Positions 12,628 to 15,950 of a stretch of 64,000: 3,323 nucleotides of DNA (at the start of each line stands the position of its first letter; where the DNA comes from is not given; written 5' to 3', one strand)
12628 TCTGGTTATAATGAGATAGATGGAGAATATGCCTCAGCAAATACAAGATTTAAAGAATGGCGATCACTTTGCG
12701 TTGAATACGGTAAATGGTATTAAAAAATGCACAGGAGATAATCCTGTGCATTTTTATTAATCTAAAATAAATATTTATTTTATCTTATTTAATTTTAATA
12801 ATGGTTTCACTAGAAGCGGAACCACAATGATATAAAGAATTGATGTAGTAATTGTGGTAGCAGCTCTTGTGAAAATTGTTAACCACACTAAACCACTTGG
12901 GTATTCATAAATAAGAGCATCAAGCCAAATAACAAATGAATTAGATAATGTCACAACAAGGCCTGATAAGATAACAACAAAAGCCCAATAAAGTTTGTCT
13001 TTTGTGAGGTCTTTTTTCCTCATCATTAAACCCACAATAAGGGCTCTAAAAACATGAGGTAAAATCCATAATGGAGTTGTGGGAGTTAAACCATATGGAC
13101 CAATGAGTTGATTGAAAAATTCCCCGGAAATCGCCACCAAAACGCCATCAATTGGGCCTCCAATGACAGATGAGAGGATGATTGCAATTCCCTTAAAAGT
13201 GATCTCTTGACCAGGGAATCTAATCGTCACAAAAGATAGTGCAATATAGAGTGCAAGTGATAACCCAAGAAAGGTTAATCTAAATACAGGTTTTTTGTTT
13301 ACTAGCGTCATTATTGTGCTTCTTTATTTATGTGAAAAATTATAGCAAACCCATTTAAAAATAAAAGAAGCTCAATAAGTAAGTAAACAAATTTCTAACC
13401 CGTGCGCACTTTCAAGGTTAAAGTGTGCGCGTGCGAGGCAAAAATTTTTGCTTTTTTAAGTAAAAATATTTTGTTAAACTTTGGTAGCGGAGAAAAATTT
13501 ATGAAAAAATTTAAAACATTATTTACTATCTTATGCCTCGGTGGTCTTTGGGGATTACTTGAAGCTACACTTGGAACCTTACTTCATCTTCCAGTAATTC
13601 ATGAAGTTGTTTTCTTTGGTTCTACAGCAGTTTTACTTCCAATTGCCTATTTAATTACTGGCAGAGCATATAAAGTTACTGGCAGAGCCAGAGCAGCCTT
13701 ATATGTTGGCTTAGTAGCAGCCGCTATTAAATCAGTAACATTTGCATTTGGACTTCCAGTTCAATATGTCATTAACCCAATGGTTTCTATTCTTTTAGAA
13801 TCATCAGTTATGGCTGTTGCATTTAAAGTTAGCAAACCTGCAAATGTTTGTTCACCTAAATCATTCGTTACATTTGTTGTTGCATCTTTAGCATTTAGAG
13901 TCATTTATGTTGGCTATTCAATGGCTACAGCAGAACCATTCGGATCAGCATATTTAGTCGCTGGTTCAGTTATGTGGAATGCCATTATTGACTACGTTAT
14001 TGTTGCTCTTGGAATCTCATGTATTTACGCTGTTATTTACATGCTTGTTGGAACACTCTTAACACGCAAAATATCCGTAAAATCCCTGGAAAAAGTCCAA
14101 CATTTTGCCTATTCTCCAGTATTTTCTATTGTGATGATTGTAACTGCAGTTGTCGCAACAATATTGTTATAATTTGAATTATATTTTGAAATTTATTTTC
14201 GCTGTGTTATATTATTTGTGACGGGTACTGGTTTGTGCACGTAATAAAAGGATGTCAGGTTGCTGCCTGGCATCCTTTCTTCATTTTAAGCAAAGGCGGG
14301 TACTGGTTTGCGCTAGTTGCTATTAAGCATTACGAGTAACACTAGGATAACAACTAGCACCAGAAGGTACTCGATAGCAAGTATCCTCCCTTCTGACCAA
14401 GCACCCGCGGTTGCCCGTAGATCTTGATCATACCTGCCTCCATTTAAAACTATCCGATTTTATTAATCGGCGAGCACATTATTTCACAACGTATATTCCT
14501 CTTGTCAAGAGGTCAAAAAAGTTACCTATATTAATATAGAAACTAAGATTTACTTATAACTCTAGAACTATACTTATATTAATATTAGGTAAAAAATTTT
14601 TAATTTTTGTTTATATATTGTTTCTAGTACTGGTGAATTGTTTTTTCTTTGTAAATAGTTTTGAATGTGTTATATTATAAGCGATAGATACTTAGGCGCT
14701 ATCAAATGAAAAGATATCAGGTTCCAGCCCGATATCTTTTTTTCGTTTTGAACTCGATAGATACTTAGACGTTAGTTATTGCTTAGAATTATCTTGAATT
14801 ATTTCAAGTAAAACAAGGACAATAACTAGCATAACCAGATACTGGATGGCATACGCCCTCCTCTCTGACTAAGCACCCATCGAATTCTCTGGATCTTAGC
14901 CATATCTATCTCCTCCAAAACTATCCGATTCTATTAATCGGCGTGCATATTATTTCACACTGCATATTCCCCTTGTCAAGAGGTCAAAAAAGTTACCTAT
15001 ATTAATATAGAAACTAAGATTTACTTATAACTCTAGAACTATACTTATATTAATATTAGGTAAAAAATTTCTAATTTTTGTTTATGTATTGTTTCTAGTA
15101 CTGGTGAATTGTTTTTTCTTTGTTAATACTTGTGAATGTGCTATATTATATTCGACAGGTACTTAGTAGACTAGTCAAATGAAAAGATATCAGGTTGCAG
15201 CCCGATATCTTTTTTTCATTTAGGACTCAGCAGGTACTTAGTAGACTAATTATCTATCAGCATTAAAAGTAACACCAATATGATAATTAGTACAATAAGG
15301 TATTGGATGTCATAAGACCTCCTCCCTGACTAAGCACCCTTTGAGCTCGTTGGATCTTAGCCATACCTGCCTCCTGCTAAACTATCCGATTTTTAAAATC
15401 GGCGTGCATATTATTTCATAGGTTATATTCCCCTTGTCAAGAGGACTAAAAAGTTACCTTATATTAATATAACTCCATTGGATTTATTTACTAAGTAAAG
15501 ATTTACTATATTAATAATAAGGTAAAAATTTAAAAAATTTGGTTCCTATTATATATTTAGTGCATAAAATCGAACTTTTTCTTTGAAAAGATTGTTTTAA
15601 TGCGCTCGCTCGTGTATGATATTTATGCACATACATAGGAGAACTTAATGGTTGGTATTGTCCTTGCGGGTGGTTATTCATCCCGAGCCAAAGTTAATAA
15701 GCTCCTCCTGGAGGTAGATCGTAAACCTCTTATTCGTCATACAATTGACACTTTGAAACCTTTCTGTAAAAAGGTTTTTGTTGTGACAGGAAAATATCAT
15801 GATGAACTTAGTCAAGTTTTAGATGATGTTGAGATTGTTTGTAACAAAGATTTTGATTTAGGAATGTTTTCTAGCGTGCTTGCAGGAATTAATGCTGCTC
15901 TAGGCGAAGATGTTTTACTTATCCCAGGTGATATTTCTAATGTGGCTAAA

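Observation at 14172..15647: Triplicated par/Fst-like type I toxin-antitoxin modules in a region with no long ORFs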

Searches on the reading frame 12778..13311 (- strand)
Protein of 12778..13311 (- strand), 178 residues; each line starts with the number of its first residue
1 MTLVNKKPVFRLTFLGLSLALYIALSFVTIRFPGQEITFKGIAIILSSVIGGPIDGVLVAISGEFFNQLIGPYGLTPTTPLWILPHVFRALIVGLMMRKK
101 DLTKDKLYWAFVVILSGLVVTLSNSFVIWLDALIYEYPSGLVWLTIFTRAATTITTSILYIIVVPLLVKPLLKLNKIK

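Call 62: search_protein_families(library=pfam, proteins=[window:12778-13311:-], max_evalue=0.001)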
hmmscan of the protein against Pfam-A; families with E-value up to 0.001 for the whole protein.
window:12778-13311:- (178 aa): 2 families
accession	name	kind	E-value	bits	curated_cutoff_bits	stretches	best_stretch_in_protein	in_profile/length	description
PF07155.17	ECF-ribofla_trS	-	8.1e-12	45.9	26.7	1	11-171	6-170/172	ECF-type riboflavin transporter, S component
PF12822.12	ECF_trnsprt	-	1.6e-09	38.5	30.7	1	11-168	2-169/169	ECF transporter, substrate-specific component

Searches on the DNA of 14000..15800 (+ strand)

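Call 5: search_rna_families(source=window, start=14000, end=15800, threshold=evalue, max_evalue=10, show_alignments=3)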
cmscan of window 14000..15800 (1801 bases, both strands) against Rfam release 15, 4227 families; matches with E-value up to 10: 2.
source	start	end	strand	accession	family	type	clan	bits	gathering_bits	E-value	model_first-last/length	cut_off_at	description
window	14203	14292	-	RF01776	RatA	Gene; antitoxin;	-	24.2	49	2.8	1-91/91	no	RNA anti-toxin A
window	14211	14293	+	RF02621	BSnc120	Gene; sRNA;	-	16.4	114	3.5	1-88/88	no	Brucella sRNA 120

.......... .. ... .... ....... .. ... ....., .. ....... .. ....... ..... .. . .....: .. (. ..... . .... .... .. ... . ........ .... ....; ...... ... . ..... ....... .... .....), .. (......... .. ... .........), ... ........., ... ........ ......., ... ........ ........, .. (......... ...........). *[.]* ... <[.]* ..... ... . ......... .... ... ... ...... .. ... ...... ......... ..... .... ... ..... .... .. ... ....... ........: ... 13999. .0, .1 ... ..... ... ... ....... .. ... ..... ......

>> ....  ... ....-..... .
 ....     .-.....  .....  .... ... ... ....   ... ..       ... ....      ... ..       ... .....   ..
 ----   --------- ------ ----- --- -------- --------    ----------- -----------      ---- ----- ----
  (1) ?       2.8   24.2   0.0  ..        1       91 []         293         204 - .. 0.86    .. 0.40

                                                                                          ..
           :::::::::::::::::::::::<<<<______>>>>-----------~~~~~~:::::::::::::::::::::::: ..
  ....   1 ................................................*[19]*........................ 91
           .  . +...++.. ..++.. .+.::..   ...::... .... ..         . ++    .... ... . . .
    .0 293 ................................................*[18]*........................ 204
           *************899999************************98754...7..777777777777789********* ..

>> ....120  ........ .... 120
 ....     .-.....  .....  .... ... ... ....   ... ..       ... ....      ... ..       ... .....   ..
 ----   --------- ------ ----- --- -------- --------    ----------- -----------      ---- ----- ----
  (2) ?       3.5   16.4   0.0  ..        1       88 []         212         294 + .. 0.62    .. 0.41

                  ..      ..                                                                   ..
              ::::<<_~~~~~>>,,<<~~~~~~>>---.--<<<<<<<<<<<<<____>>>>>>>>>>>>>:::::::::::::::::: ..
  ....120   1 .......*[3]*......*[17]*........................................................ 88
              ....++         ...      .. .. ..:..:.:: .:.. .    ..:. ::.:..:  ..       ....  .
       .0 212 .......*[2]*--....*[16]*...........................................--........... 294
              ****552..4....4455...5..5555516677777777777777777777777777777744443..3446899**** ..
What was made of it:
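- On txpA/RatA, bsrG/SR4 (Bacillus 3'-overlap loci): RatA scored 24.2 bits against a gathering score of 49, E = 2.8 (call 5).
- Closest known: bsrG/SR4 and txpA/RatA of Bacillus subtilis. Different: Toxins and RNAs show no sequence similarity: the RatA Rfam match has E = 2.8 and 24 bits against a gathering score of 49 (call 5).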

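Call 25: search_dna_similar(query=window:14172-15647:+, collection=plasmids, mode=distant, max_evalue=0.001)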
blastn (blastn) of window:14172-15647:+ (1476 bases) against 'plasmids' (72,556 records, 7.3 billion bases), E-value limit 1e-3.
No match.

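Call 26: search_dna_similar(query=window:14172-15647:+, collection=phages, mode=distant, max_evalue=0.001)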
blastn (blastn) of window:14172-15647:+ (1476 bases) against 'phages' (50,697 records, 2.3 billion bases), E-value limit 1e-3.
No match.
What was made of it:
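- Tried and rejected: blastn in 'distant' mode against plasmid and phage records found no match (calls 25, 26).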

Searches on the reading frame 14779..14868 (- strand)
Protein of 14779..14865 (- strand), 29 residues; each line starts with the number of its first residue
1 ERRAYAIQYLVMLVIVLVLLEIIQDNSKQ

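Call 22: search_protein_families(library=pfam, proteins=[window:14779-14865:-], max_evalue=10)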
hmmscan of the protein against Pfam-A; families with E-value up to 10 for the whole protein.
seq(29 aa): 0 families

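Call 37: search_protein_families(library=ncbifam, proteins=[window:14779-14865:-], max_evalue=10)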
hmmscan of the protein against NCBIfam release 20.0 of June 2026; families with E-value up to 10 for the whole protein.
seq(29 aa): 0 families

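Call 56: search_protein_representatives(alignment_id=A5)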
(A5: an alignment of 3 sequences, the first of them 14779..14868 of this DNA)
Query: 3 sequences, 27 profile positions. Proteins with E-value up to 0.001 (for the whole library): 3; up to 1e-10: 0; up to 1e-30: 0. The best 3 are listed.
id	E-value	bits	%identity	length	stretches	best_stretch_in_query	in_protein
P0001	1.9e-04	36.9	-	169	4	9-24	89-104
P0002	3.2e-04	36.2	-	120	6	5-15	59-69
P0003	7.0e-04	35.1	-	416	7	7-20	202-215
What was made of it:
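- The peptide matches no toxin family (calls 22, 37, 56).
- Tried and rejected: A profile search of frame b against 1.84 billion representatives gave only 3 weak multi-stretch hits in proteins of 120-416 aa (call 56).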
